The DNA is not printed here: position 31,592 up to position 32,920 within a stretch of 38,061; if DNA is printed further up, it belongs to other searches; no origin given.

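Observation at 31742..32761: Receiver protein with a TPR motif and a duplicated C-x12-C-x5-C-x2-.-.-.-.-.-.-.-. module as its output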

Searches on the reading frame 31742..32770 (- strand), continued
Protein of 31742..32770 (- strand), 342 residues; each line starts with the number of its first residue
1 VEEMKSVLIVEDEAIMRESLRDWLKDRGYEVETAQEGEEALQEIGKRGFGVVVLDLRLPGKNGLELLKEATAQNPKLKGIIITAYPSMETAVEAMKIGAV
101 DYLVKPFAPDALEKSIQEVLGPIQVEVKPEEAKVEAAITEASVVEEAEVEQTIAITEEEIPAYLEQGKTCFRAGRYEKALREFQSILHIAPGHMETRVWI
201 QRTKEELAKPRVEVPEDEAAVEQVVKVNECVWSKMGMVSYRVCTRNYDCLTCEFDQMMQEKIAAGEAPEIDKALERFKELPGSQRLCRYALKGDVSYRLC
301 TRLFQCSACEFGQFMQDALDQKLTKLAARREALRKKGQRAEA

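Call 31: find_encoding_contigs(protein=P0035, flank=10000, max_places=3)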
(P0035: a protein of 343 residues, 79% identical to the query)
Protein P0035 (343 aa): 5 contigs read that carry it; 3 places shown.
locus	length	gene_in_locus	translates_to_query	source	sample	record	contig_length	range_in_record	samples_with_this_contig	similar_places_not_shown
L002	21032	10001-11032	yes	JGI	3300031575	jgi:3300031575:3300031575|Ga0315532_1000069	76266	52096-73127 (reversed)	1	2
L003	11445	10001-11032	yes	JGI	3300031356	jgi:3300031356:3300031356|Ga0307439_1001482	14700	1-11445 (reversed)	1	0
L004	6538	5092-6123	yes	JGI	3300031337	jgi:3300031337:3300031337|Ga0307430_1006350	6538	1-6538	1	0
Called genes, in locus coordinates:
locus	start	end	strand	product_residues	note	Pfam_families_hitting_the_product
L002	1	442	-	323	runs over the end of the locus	PF01869:BcrAD_BadFG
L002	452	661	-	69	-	-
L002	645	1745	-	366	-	PF09989:DUF2229 (faint)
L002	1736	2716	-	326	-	PF09989:DUF2229, PF06050:HGD-D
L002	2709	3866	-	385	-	PF01546:Peptidase_M20, PF07687:M20_dimer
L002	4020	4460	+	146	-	PF02620:YceD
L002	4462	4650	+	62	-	PF01783:Ribosomal_L32p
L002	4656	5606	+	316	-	PF00698:Acyl_transf_1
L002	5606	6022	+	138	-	PF01029:NusB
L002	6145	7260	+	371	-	PF04552:Sigma54_DBD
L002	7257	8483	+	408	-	PF00512:HisKA, PF02518:HATPase_c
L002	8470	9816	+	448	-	PF00072:Response_reg, PF00004:AAA (faint), PF00158:Sigma54_activat, PF14532:Sigma54_activ_2, PF07724:AAA_2 (weak), PF07728:AAA_5, PF25601:AAA_lid_14, PF02954:HTH_8, +1 more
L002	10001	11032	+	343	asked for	PF00072:Response_reg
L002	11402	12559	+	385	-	PF12838:Fer4_7 (weak), PF13183:Fer4_8, PF13187:Fer4_9, PF13237:Fer4_10 (weak), PF13534:Fer4_17 (weak), PF02754:CCG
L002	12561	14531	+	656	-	PF13484:Fer4_16 (faint), PF12831:FAD_oxidored (weak), PF00037:Fer4 (weak), PF00037:Fer4 (weak), PF12838:Fer4_7, PF13187:Fer4_9 (weak), PF13237:Fer4_10 (weak), PF14697:Fer4_21 (weak), +4 more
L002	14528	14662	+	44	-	-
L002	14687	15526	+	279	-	PF10418:DHODB_Fe-S_bind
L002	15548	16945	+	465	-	PF14691:Fer4_20, PF01262:AlaDh_PNT_C (faint), PF01266:DAO (faint), PF07992:Pyr_redox_2, PF12831:FAD_oxidored (faint), PF13450:NAD_binding_8, PF13738:Pyr_redox_3 (faint), PF00070:Pyr_redox (weak)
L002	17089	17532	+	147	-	PF02662:FlpD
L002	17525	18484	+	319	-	PF01058:Oxidored_q6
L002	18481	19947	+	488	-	PF27537:HoxH, PF00374:NiFeSe_Hases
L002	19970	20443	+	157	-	PF01750:HycI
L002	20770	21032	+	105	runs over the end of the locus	-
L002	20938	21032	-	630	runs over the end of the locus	PF14343:PrcB_C, PF13570:Beta-prop_ACSF4 (faint)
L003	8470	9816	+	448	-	PF00072:Response_reg, PF00004:AAA (faint), PF00158:Sigma54_activat, PF14532:Sigma54_activ_2, PF07724:AAA_2 (weak), PF07728:AAA_5, PF25601:AAA_lid_14, PF02954:HTH_8, +1 more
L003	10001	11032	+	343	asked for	PF00072:Response_reg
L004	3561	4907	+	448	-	PF00072:Response_reg, PF00004:AAA (faint), PF00158:Sigma54_activat, PF14532:Sigma54_activ_2, PF07724:AAA_2 (weak), PF07728:AAA_5, PF25601:AAA_lid_14, PF02954:HTH_8, +1 more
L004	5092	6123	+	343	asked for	PF00072:Response_reg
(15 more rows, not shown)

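Call 64: search_protein_families(library=pfam, proteins=[L002:7257-8483:+, L002:8470-9816:+], max_evalue=1)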
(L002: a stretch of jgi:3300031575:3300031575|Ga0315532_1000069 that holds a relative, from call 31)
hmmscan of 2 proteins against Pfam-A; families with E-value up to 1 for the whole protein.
L002:7257-8483:+ (408 aa): 9 families
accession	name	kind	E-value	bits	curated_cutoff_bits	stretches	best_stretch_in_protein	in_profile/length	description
PF02518.31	HATPase_c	-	2e-28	99.5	26.4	1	297-400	2-107/111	Histidine kinase-, DNA gyrase B-, and HSP90-like ATPase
PF00512.31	HisKA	-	8.4e-16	58.2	26.9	1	185-252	2-64/66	His Kinase A (phospho-acceptor) domain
PF14501.12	HATPase_c_5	-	0.0005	20.4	22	1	301-389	6-91/102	GHKL domain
PF20176.3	DUF6541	-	0.00064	18.6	29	1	37-209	392-554/646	Family of unknown function (DUF6541)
PF10090.15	HPTransfase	-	0.041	14.1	22.9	1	304-341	35-72/123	Histidine phosphotransferase C-terminal domain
PF20315.3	DUF6611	-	0.046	14.2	27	1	93-190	52-149/168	Family of unknown function (DUF6611)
PF19579.4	FtsL_2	-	0.08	13.3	24.6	1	121-186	14-76/100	Bacteriodetes cell division protein (FtsL-like)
PF13581.12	HATPase_c_2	-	0.19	12.2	27.4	1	318-383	49-113/127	Histidine kinase-like ATPase domain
PF13493.11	DUF4118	-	0.99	9.7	28.4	0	67-154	17-106/107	Domain of unknown function (DUF4118)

L002:8470-9816:+ (448 aa): 31 families (the best 25 are shown)
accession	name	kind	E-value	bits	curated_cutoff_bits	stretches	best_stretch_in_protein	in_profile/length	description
PF00158.32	Sigma54_activat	-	3e-76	255.2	20.2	1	144-311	1-168/168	Sigma-54 interaction domain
PF25601.1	AAA_lid_14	-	4.5e-31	107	27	1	316-396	1-81/87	AAA+ ATPase lid domain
PF00072.30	Response_reg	-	4.8e-30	104.4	30.2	1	6-110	1-105/111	Response regulator receiver domain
PF14532.12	Sigma54_activ_2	-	9.8e-26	91.1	25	1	145-315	1-138/138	Sigma-54 interaction domain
PF02954.25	HTH_8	-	3.2e-10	40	22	1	402-442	2-42/42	Bacterial regulatory protein, Fis family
PF07728.20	AAA_5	-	7e-10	39.5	22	1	168-286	2-123/139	AAA domain (dynein-related subfamily)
PF01078.27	Mg_chelatase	-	8.1e-06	25.8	20.3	1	223-268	93-140/207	Magnesium chelatase, subunit ChlI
PF07724.20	AAA_2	-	8.7e-06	26.3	27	1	165-294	3-133/166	AAA domain (Cdc48 subfamily)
PF00004.35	AAA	-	1.4e-05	25.9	21.2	1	168-286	1-110/131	ATPase family associated with various cellular activities (AAA)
PF20030.5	bpMoxR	-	3.5e-05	23.4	27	1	151-286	17-145/205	MoxR domain in the MoxR-vWA-beta-propeller ternary systems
PF12775.13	AAA_7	-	0.00048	20.2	25.8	1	136-201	4-69/181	P-loop containing dynein motor region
PF13384.12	HTH_23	-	0.0016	18.6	24.6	1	414-437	13-36/50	Homeodomain-like domain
PF07726.17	AAA_3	-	0.0032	17.8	27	1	168-285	2-111/131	ATPase family associated with various cellular activities (AAA)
PF13401.12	AAA_22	-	0.0041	17.9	27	1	167-204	7-44/130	AAA domain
PF20720.3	nSTAND3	-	0.0052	16.9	27.2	1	159-193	11-45/155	Novel STAND NTPase 3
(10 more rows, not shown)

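Call 85: find_encoding_contigs(protein=P0030, flank=9000, max_places=1)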
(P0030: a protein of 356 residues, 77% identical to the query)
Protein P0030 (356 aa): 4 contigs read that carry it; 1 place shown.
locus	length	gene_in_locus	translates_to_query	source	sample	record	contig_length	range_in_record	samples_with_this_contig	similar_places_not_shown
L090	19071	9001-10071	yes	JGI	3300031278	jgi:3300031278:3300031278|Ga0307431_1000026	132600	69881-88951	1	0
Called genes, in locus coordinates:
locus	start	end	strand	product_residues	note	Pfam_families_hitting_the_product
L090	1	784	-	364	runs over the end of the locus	PF09989:DUF2229 (faint)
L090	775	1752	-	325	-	PF09989:DUF2229, PF06050:HGD-D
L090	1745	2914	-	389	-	PF01546:Peptidase_M20, PF07687:M20_dimer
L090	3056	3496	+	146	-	PF02620:YceD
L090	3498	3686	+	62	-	PF01783:Ribosomal_L32p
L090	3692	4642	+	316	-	PF00698:Acyl_transf_1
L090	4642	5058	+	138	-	PF01029:NusB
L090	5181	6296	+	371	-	PF04552:Sigma54_DBD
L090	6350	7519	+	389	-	PF00512:HisKA, PF02518:HATPase_c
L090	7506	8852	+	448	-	PF00072:Response_reg, PF00158:Sigma54_activat, PF14532:Sigma54_activ_2, PF07728:AAA_5, PF25601:AAA_lid_14, PF02954:HTH_8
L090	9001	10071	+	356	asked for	PF00072:Response_reg, PF07719:TPR_2 (faint)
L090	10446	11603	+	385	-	PF25160:LdpA_Fe-S-bd (faint), PF12838:Fer4_7 (weak), PF13183:Fer4_8, PF13187:Fer4_9, PF13237:Fer4_10, PF13534:Fer4_17 (weak), PF02754:CCG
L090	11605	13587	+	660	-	PF00890:FAD_binding_2 (weak), PF07992:Pyr_redox_2 (weak), PF12831:FAD_oxidored (weak), PF00037:Fer4 (weak), PF00037:Fer4 (weak), PF12838:Fer4_7, PF13187:Fer4_9 (weak), PF14697:Fer4_21 (weak), +5 more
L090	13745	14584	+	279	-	PF10418:DHODB_Fe-S_bind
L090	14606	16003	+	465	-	PF14691:Fer4_20, PF01262:AlaDh_PNT_C (faint), PF07992:Pyr_redox_2, PF13450:NAD_binding_8, PF13738:Pyr_redox_3 (faint), PF00070:Pyr_redox (weak)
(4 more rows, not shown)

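Call 86: find_encoding_contigs(protein=P0046, flank=9000, max_places=1)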
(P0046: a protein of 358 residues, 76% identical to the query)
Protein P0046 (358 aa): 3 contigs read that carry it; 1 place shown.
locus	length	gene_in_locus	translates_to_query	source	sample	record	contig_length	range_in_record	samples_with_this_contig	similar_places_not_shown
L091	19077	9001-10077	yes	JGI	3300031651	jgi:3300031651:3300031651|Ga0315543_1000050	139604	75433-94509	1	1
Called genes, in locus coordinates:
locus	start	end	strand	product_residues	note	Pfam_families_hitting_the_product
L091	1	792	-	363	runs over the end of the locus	PF09989:DUF2229 (faint)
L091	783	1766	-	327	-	PF09989:DUF2229, PF06050:HGD-D (weak)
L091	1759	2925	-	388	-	PF01546:Peptidase_M20, PF07687:M20_dimer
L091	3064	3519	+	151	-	PF02620:YceD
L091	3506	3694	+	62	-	PF01783:Ribosomal_L32p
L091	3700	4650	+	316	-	PF00698:Acyl_transf_1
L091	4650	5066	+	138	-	PF01029:NusB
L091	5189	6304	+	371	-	PF04552:Sigma54_DBD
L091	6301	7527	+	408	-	PF00512:HisKA, PF02518:HATPase_c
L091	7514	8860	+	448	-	PF00072:Response_reg, PF00158:Sigma54_activat, PF01078:Mg_chelatase (faint), PF14532:Sigma54_activ_2, PF07724:AAA_2 (weak), PF07728:AAA_5, PF25601:AAA_lid_14, PF02954:HTH_8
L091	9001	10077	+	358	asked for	PF00072:Response_reg, PF13428:TPR_14 (faint), PF14559:TPR_19 (faint)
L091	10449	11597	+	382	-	PF12838:Fer4_7, PF13183:Fer4_8, PF13187:Fer4_9, PF13237:Fer4_10 (weak), PF13534:Fer4_17 (weak), PF02754:CCG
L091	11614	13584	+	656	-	PF12831:FAD_oxidored (weak), PF00037:Fer4 (weak), PF12797:Fer4_2 (weak), PF00037:Fer4 (weak), PF12838:Fer4_7 (weak), PF13187:Fer4_9 (weak), PF14697:Fer4_21 (weak), PF00037:Fer4 (weak), +7 more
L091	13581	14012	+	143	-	PF02662:FlpD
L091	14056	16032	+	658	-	PF04879:Molybdop_Fe4S4, PF00384:Molybdopterin, PF01568:Molydop_binding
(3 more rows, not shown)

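Call 101: find_encoding_contigs(protein=P0003, flank=7000, max_places=2)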
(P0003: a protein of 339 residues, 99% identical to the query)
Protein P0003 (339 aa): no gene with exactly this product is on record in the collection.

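Call 102: find_encoding_contigs(protein=P0004, flank=7000, max_places=2)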
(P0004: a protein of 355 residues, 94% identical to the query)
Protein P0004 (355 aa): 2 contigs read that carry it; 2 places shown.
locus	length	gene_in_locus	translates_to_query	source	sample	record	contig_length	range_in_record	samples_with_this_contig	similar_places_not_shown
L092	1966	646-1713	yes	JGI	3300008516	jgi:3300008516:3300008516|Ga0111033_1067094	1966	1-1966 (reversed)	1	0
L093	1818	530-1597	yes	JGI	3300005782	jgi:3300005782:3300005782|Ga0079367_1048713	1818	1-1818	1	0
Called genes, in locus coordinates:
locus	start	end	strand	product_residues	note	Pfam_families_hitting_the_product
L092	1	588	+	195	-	?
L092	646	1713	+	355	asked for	PF00072:Response_reg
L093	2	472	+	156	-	?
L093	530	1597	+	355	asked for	PF00072:Response_reg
